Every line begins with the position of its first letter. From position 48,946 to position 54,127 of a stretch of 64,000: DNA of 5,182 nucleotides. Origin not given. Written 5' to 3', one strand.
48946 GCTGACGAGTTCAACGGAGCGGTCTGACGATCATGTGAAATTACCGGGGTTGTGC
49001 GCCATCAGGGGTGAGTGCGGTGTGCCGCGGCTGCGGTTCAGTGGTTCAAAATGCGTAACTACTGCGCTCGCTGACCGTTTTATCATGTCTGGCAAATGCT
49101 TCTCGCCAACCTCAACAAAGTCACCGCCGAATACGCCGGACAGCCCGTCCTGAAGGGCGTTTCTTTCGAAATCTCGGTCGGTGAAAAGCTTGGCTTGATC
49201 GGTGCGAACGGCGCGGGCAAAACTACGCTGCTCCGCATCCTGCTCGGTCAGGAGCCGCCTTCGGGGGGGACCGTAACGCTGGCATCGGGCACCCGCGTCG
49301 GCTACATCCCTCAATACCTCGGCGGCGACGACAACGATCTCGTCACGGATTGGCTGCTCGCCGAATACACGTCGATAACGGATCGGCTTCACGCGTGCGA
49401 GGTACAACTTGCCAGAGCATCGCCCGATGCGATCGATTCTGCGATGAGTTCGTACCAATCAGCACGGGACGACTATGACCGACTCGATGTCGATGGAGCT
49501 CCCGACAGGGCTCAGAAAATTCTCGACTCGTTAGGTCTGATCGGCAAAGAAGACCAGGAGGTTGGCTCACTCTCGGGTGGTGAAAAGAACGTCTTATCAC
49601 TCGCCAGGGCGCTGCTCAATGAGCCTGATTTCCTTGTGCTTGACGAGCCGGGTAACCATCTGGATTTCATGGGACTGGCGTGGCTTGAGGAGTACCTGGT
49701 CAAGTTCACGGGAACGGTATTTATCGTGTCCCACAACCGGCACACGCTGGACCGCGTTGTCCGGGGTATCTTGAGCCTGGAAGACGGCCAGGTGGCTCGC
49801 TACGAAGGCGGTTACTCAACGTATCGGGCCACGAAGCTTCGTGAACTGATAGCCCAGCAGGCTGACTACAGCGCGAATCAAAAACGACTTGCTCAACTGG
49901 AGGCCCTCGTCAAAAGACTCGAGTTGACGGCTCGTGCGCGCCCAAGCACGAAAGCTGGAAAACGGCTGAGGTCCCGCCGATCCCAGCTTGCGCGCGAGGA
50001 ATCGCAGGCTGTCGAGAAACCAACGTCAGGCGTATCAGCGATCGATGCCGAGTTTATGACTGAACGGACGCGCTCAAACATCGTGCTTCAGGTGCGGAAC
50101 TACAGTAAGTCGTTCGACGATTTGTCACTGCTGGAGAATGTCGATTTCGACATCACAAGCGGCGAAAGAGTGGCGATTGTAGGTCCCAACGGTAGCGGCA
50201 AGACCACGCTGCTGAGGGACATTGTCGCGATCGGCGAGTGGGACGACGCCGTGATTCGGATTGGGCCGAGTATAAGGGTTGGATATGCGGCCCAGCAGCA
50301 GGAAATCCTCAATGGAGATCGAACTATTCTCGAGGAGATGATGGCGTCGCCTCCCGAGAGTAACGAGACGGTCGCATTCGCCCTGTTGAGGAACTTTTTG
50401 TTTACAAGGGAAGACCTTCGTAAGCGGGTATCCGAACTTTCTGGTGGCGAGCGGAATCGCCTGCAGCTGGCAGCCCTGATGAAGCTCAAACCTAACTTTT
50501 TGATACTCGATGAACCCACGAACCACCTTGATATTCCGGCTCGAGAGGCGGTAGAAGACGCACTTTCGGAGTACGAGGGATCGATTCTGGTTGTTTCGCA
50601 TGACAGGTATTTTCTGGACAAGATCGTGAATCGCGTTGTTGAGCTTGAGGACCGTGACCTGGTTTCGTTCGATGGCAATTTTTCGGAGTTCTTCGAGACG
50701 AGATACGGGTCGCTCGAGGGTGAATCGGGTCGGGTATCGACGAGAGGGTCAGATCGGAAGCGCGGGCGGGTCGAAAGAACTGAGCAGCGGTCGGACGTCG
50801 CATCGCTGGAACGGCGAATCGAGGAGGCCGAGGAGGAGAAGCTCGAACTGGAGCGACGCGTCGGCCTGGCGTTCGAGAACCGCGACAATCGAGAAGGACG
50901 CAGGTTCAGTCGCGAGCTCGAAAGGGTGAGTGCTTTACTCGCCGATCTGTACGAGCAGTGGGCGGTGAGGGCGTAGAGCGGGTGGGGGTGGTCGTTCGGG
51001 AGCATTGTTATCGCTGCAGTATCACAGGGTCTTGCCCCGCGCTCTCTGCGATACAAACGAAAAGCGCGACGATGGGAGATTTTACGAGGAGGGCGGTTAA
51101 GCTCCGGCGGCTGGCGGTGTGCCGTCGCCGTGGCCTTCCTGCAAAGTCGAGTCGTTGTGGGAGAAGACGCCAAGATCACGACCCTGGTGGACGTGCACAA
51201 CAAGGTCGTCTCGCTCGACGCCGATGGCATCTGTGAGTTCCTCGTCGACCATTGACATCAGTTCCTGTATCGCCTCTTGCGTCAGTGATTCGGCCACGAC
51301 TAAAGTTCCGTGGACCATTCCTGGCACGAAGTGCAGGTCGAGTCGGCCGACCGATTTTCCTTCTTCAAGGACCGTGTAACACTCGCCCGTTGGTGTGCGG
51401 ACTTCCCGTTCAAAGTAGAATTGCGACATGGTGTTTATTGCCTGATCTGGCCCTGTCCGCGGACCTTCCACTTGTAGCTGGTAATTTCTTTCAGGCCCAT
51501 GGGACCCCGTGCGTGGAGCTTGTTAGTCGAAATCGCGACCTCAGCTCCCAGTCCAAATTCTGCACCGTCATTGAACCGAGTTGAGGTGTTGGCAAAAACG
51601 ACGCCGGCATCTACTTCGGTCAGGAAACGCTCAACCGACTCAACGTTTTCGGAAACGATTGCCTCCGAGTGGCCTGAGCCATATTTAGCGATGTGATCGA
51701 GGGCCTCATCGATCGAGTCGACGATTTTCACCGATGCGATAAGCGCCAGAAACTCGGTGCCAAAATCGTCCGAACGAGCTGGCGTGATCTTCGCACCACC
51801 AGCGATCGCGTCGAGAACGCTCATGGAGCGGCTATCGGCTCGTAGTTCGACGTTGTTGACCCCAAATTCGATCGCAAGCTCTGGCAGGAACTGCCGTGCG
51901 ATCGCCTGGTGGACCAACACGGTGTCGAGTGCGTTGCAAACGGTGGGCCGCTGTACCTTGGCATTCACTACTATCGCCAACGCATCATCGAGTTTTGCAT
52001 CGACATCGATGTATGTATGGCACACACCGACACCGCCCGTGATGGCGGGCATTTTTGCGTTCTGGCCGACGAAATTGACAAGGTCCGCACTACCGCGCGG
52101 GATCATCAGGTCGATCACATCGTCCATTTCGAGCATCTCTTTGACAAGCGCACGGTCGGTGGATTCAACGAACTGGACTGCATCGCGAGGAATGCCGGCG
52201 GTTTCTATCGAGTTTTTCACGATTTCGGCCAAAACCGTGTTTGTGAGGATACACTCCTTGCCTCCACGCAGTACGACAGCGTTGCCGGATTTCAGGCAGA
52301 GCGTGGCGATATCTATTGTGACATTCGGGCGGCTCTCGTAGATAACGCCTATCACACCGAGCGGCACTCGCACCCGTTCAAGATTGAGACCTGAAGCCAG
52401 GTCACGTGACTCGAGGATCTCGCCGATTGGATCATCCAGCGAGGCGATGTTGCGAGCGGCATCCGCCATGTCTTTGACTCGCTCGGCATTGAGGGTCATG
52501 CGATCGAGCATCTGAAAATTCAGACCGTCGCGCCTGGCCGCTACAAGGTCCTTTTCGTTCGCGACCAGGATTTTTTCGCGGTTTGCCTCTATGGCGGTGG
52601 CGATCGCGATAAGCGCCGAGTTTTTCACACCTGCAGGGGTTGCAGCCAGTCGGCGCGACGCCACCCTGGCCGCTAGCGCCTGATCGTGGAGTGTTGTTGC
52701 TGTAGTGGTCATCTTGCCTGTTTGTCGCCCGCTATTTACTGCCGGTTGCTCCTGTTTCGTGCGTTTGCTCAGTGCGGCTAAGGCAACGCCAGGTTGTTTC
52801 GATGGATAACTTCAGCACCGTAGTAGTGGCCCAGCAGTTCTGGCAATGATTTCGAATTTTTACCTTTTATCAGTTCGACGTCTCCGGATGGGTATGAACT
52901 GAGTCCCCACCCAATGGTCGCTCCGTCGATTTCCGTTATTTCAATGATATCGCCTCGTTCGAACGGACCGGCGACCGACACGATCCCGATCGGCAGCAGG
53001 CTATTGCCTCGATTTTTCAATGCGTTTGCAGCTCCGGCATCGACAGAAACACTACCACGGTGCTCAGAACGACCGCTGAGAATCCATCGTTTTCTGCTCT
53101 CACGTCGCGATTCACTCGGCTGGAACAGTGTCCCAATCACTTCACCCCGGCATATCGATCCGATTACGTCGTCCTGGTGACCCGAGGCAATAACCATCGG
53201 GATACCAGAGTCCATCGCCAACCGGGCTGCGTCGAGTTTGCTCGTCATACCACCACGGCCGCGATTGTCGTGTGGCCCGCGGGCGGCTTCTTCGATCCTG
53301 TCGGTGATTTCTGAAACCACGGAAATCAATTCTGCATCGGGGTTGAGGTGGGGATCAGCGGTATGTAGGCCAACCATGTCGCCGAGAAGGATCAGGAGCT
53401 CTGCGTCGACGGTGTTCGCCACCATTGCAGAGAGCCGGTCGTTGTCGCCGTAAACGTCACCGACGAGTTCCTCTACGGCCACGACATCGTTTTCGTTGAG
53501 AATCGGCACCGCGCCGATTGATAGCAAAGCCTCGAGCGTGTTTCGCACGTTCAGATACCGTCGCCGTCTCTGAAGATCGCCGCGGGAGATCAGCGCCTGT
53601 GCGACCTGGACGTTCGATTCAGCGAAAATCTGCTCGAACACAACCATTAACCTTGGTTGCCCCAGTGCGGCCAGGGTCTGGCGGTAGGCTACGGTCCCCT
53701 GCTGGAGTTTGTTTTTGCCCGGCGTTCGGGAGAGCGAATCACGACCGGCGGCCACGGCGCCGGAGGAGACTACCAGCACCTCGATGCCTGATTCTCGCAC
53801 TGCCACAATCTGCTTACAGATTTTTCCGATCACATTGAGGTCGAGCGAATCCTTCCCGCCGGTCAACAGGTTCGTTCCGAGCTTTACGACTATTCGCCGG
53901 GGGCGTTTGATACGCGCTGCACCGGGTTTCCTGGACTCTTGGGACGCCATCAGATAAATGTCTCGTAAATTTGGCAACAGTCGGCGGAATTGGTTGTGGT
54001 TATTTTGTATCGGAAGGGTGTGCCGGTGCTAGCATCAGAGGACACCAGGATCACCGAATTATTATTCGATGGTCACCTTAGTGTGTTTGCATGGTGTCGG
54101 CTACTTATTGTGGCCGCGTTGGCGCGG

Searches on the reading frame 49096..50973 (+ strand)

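Call 39: search_protein_families(library=pfam, proteins=[window:49096-50973:+], max_evalue=0.00001)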
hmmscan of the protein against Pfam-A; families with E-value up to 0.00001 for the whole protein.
window:49096-50973:+ (626 aa): 8 families
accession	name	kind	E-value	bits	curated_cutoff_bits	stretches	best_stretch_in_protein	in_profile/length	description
PF00005.33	ABC_tran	-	1.9e-50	171.4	25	2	19-185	1-135/137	ABC transporter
PF13304.12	AAA_21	-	1.8e-15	58.2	27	0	33-49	3-19/304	AAA domain, putative AbiEii toxin, Type IV TA system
PF02463.25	SMC_N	-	5e-14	52.7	40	0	447-515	136-209/220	RecF/RecN/SMC N terminal domain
PF12848.13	ABC_tran_Xtn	-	7.1e-12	45.7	25.9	1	227-309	2-76/85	ABC transporter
PF13401.12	AAA_22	-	9.9e-08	32.8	27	0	359-476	8-95/130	AAA domain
PF13555.12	AAA_29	-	2.7e-07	30.7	27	0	349-373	15-39/61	P-loop containing region of AAA domain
PF13191.12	AAA_16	-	2e-06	28.9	32.6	0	356-388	24-71/167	AAA ATPase domain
PF13671.12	AAA_33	-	5.1e-06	27.3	27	0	34-103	4-64/143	AAA domain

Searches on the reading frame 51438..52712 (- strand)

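Call 59: search_protein_families(library=pfam, proteins=[window:51438-52712:-], max_evalue=0.000001)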
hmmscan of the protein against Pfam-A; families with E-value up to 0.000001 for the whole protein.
window:51438-52712:- (425 aa): 1 family
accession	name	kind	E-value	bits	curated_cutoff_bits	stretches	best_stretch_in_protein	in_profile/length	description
PF00171.27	Aldedh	-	1.4e-21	77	23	1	7-280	30-290/461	Aldehyde dehydrogenase family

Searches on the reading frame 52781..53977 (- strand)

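Call 59: search_protein_families(library=pfam, proteins=[window:52781-53977:-], max_evalue=0.000001)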
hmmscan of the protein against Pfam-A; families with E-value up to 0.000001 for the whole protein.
window:52781-53977:- (399 aa): 2 families
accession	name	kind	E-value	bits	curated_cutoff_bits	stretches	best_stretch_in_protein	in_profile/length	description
PF00696.33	AA_kinase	-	4.4e-40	138.3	24.9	1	28-265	2-234/234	Amino acid kinase family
PF01472.26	PUA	-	3.4e-15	56.2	24.8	1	308-378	1-70/74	PUA domain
